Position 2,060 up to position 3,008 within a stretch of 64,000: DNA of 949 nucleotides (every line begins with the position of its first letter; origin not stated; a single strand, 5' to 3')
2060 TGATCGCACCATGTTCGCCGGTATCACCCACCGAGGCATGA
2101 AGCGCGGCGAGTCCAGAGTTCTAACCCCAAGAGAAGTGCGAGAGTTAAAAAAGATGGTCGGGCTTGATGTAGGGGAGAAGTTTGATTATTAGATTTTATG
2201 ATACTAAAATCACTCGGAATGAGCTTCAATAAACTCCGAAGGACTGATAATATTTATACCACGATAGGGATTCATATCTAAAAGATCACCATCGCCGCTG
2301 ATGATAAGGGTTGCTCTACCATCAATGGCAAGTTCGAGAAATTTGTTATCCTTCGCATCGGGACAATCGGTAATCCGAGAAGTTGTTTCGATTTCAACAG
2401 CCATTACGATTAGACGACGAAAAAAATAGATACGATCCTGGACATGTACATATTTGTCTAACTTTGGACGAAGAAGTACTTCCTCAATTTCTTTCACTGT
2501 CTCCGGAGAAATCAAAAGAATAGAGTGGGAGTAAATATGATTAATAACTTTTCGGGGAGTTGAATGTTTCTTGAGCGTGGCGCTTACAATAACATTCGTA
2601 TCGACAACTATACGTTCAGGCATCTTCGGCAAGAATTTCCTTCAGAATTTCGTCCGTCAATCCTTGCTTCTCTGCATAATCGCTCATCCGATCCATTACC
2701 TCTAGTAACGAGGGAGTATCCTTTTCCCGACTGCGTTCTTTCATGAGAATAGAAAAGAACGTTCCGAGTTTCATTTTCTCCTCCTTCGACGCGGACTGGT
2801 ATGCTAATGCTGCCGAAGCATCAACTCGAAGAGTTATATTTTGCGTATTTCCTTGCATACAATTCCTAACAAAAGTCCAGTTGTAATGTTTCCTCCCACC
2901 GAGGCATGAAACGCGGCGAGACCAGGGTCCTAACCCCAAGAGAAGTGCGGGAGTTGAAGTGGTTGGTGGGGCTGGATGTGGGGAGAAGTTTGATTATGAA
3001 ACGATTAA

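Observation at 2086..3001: Diverged duplication of the rluB 3' end brackets a PIN/RHH toxin-antitoxin cassette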

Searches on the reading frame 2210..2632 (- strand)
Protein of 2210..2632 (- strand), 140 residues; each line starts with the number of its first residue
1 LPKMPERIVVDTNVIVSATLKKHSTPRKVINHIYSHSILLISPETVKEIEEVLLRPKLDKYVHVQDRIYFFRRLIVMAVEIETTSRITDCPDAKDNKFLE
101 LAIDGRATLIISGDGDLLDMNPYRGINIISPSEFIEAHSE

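Call 5: search_protein_families(library=pfam, proteins=[window:2210-2632:-], max_evalue=0.01)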
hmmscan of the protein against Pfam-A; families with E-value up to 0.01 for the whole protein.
window:2210-2632:- (140 aa): 3 families
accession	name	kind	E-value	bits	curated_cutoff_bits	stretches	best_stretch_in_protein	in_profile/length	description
PF13470.12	PIN_3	-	2.7e-20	73.7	27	1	7-114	1-113/115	PIN domain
PF01850.27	PIN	-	4.1e-06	27.8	23.6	1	8-118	1-115/120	PIN domain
PF10130.15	PIN_2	-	0.0023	18.6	22.4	0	9-54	1-47/133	PIN domain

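Call 8: find_encoding_contigs(protein=window:2210-2632:-, flank=8000, max_places=10)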
Protein window:2210-2632:- (140 aa): no gene with exactly this product is on record in the collection.

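Call 9: find_encoding_contigs(protein=window:2210-2623:-, flank=8000, max_places=10)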
Protein window:2210-2623:- (137 aa): 2 contigs read that carry it; 1 place shown.
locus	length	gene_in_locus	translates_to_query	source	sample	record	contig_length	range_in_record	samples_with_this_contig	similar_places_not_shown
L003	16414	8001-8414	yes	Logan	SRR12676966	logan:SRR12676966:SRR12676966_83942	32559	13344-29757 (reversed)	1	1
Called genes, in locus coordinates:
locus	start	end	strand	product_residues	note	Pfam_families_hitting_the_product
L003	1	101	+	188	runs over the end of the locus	PF00293:NUDIX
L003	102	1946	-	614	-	PF15899:BNR_6 (faint), PF25852:DUF6242_C, PF15902:Sortilin-Vps10 (weak), PF18962:Por_Secre_tail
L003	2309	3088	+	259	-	PF00142:Fer4_NifH (faint), PF01656:CbiA, PF06564:CBP_BcsQ, PF09140:MipZ (weak), PF10609:ParA, PF13614:AAA_31, PF09140:MipZ (weak)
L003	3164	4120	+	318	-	PF02195:ParB_N, PF17762:HTH_ParB, PF23552:ParB_C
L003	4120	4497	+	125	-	PF01042:Ribonuc_L-PSP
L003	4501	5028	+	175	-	PF18935:DUF5683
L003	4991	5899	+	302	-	PF01436:NHL (faint)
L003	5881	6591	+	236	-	PF04326:SLFN_AlbA_2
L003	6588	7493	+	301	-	-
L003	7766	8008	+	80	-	-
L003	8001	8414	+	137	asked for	PF01850:PIN (weak), PF13470:PIN_3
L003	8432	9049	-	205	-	PF00849:PseudoU_synth_2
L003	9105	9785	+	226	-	-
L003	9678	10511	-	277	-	PF04079:SMC_ScpB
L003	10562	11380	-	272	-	PF02616:SMC_ScpA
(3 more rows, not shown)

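Call 25: find_homologous_proteins(query=window:2210-2623:-, max_evalue=1e-10)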
Query window:2210-2623:- (137 aa): 220 proteins with E <= 1e-10 among 481 candidates; the best 120 are listed.
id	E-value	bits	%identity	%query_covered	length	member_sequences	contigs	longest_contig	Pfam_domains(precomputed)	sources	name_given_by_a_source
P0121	1.8e-82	292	100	100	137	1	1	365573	PF01850.28,PF13470.13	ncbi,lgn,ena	ncbi:MAG: putative toxin-antitoxin system toxin component, PIN family [bacterium]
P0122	8.6e-69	248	85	100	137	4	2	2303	PF13470.13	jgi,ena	-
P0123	1.2e-51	192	67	99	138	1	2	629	PF01850.28,PF13470.13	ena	-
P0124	2.6e-46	175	65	96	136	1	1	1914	PF01850.28,PF13470.13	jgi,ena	-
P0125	1.7e-45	172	61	97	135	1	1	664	PF01850.28,PF13470.13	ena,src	-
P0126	4.9e-45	171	61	100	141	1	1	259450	PF13470.13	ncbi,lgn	-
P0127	3.5e-44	168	61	96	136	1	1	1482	PF01850.28,PF13470.13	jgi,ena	-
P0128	2.6e-41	159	61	95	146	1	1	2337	PF01850.28,PF13470.13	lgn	-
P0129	9.6e-41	157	59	99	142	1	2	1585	PF01850.28,PF13470.13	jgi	jgi:putative PIN family toxin of toxin-antitoxin system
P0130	8.6e-40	154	58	95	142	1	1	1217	PF01850.28,PF13470.13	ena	-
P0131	7.4e-35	138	55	95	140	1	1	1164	PF01850.28,PF13470.13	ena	-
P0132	3.1e-32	129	47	94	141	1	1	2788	PF13470.13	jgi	-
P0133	4.3e-32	129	50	94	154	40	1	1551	PF01850.28,PF13470.13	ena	-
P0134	4.7e-32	129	50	97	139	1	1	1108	PF13470.13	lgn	-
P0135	7.8e-32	128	48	97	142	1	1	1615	PF13470.13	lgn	-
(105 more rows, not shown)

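Call 26: find_encoding_contigs(protein=P0126, flank=7000, max_places=3)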
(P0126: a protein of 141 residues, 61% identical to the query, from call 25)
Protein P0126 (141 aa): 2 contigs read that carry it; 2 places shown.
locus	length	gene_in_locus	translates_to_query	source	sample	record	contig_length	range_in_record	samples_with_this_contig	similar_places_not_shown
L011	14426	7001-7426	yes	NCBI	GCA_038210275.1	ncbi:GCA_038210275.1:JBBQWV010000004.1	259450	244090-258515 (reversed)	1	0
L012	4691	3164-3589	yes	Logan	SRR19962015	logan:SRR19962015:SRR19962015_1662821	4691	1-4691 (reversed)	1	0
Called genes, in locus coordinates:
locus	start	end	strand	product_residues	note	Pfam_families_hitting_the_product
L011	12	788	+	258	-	PF00142:Fer4_NifH (weak), PF01656:CbiA, PF06564:CBP_BcsQ, PF09140:MipZ (weak), PF10609:ParA, PF13614:AAA_31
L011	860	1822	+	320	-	PF02195:ParB_N, PF17762:HTH_ParB, PF23552:ParB_C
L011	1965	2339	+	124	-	PF01042:Ribonuc_L-PSP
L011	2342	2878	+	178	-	PF18935:DUF5683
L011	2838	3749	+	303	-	PF01436:NHL (faint)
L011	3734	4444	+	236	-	PF04326:SLFN_AlbA_2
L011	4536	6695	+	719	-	PF02012:BNR (faint), PF14870:PSII_BNR (faint), PF07494:Reg_prop (faint), PF25852:DUF6242_C (weak), PF15902:Sortilin-Vps10 (weak), PF18962:Por_Secre_tail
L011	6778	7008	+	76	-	-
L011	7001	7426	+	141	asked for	PF13470:PIN_3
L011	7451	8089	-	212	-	PF00849:PseudoU_synth_2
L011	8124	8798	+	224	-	-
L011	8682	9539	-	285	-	PF04079:SMC_ScpB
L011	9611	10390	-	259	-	PF02616:SMC_ScpA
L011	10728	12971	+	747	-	PF15780:ASH (faint), PF22544:HYDIN_VesB_CFA65-like_Ig (weak), PF00963:Cohesin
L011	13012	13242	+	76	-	-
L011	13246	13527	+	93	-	PF15738:YafQ_toxin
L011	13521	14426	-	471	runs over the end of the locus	PF18962:Por_Secre_tail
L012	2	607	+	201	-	?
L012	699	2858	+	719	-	PF02012:BNR (faint), PF14870:PSII_BNR (faint), PF07494:Reg_prop (faint), PF25852:DUF6242_C (weak), PF15902:Sortilin-Vps10 (weak), PF18962:Por_Secre_tail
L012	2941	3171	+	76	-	-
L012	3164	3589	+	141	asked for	PF13470:PIN_3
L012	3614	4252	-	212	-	PF00849:PseudoU_synth_2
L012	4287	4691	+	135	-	?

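Call 27: find_encoding_contigs(protein=P0124, flank=3000, max_places=3)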
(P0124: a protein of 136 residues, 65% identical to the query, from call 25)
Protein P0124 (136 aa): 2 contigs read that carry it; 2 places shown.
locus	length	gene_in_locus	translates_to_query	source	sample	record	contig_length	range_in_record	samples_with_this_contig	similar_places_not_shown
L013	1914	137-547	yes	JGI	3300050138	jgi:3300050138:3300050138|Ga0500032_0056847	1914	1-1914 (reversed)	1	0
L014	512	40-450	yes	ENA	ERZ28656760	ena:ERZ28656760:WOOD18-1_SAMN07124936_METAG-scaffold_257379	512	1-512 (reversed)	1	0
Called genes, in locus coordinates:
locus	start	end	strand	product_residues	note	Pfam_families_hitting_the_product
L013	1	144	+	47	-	?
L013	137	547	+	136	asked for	PF01850:PIN (faint), PF13470:PIN_3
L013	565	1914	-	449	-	?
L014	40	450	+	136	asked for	PF01850:PIN (faint), PF13470:PIN_3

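Call 28: find_encoding_contigs(protein=P0128, flank=3000, max_places=3)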
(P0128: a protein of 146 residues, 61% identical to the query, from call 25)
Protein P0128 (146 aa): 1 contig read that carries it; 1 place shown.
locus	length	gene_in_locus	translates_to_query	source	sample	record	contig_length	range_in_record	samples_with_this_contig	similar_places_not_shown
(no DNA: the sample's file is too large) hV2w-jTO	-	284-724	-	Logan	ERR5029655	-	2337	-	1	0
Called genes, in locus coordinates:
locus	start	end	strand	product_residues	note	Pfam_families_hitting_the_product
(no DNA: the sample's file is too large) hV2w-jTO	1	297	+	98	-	?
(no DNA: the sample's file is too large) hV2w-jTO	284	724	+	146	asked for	PF01850:PIN (weak), PF13470:PIN_3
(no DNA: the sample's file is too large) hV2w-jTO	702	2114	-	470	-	-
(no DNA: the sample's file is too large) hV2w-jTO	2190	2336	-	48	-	?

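Call 31: search_protein_families(library=ncbifam, proteins=[window:2210-2623:-], max_evalue=1)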
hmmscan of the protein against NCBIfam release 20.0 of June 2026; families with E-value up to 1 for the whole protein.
window:2210-2623:- (137 aa): 1 family
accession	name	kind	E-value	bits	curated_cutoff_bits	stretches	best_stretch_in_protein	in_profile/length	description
TIGR00305.1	TIGR00305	equivalog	3e-23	82.3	29.15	1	4-116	1-114/115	putative toxin-antitoxin system toxin component, PIN family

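Call 32: search_protein_families(library=padloc, proteins=[window:2210-2623:-], max_evalue=1)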
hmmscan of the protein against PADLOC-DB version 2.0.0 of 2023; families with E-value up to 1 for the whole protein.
window:2210-2623:- (137 aa): 0 families

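Call 66: search_dna_similar(query=window:2210-2623:-, collection=plasmids, mode=protein, max_rows=8)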
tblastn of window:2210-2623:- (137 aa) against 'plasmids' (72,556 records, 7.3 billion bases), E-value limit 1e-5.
Records with a match: 79; places in all: 81; records where one place covers at least 80% of the query: 77.
Best place of each record, by identity: <60% 79.
By first word of the organism name: Piscirickettsia 37; Mycobacterium 6; Sphingobium 4; Salinibacter 3; Methylomagnum 3; Geminocystis 2; Nostoc 2; Thiothrix 2; Halobacterium 2; Methylomonas 2; and 16 more.
By predicted mobility (MOB-suite, as given by PLSDB): non-mobilizable 65; mobilizable 10; conjugative 4.
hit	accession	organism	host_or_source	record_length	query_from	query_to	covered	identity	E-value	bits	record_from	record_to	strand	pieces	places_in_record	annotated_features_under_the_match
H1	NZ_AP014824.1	Geminocystis sp. NIES-3709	-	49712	3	137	99%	45.2%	6e-28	114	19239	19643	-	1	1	putative toxin-antitoxin system toxin component, PIN family | hypothetical protein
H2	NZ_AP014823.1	Geminocystis sp. NIES-3709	-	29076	4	133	95%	45.5%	9e-31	122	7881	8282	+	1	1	putative toxin-antitoxin system toxin component, PIN family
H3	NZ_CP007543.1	Synechocystis sp. PCC 6714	-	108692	3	132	95%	43.8%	4e-28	114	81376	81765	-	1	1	type II toxin-antitoxin system VapC family toxin | hypothetical protein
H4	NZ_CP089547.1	Spirosoma oryzicola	Single cell,Surface layer of rice grains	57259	4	132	94%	43.4%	9e-26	107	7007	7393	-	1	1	putative toxin-antitoxin system toxin component, PIN family | hypothetical protein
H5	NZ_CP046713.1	Nostoc sp. ATCC 53789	-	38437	4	134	96%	42.7%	6e-27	111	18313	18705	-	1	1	putative toxin-antitoxin system toxin component, PIN family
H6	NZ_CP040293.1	Nostoc sp. C057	Phaeoceros,pure culture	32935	4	134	96%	42.0%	7e-26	108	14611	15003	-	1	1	putative toxin-antitoxin system toxin component, PIN family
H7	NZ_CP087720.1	Roseomonas sp. OT10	single cell,human skin swab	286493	1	132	96%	38.6%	1e-19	91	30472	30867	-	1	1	putative toxin-antitoxin system toxin component, PIN family | hypothetical protein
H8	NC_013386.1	Ammonifex degensii KC4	-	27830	4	134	96%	36.3%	3e-15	77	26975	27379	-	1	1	putative toxin-antitoxin system toxin component, PIN family | type II toxin-antitoxin system Phd/YefM family antitoxin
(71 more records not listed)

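Call 67: search_dna_similar(query=window:2210-2623:-, collection=phages, mode=protein, max_rows=8)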
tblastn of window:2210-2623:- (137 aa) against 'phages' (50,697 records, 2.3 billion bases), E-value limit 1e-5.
No match.

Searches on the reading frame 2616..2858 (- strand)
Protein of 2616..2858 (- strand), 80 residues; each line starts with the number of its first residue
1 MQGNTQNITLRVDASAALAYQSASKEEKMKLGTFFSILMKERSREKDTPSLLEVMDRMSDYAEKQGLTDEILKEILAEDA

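Call 5: search_protein_families(library=pfam, proteins=[window:2616-2858:-], max_evalue=0.01)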
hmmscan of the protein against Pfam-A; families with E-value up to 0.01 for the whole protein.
window:2616-2858:- (80 aa): 0 families

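Call 31: search_protein_families(library=ncbifam, proteins=[window:2616-2858:-], max_evalue=1)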
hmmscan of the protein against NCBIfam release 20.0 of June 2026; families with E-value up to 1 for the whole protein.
window:2616-2858:- (80 aa): 1 family
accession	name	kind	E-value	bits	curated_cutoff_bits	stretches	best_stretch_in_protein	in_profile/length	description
NF058600.1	TransRegSco1979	equivalog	0.027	13.5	350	1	44-78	245-279/280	Sco1979 family transcriptional regulator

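Call 32: search_protein_families(library=padloc, proteins=[window:2616-2858:-], max_evalue=1)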
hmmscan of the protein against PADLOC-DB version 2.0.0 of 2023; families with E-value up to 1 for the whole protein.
window:2616-2858:- (80 aa): 0 families

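Call 33: search_protein_families(library=pfam, proteins=[window:2616-2858:-], max_evalue=10)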
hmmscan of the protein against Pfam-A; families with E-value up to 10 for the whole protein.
window:2616-2858:- (80 aa): 2 families
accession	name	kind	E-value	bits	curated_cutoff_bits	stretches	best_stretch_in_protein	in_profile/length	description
PF03415.19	Peptidase_C11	-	0.033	14.2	25.8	1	5-76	224-295/359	Clostripain family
PF17893.6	Cas9_b_hairpin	-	0.038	14.2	25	1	25-75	10-57/90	CRISPR-associated endonuclease Cas9 beta-hairpin domain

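Call 56: search_solved_structures(query=window:2616-2858:-, max_evalue=10)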
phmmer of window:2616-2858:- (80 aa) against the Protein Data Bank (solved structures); distinct sequences matched with E-value up to 10: 7.
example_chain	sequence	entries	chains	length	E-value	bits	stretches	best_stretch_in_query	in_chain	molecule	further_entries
5cwl_A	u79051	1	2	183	0.0019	21.7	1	3-73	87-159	Designed helical repeat protein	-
6e9r_B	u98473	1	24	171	0.0083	19.7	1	3-71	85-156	DHF46 filament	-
8fin_A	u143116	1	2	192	0.22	15.3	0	28-73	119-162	cs207A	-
8fiq_A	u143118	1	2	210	0.35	14.6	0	30-73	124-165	cs207AB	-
1p4x_A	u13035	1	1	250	0.65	13.8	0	37-64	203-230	staphylococcal accessory regulator A homologue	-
3ddv_A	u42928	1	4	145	1.1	13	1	16-56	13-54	Transcriptional regulator (GntR family)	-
8th8_I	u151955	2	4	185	4.1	11.2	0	25-76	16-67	EF-hand calcium-binding domain protein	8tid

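Call 71: predict_structure(protein=window:2616-2858:-)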
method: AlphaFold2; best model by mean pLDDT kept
length: 80 residues; sequences in the alignment: 1
mean_pLDDT: 58.0   pTM: 0.34
mean pLDDT of the five models: 58.0, 55.0, 54.1, 53.9, 53.6
residues with pLDDT >= 90: 0; 70-90: 8; 50-70: 52; < 50: 20
segments of 3 or more residues with pLDDT < 50: 1-15, 78-80
pLDDT, mean of each block of 10 residues (from residue 1): 37 50 68 69 61 66 64 49
secondary structure, 60 per line:
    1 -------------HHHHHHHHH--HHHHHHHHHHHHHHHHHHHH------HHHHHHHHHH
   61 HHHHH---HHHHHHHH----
elements in order: H14-22 H25-44 H51-65 H69-76
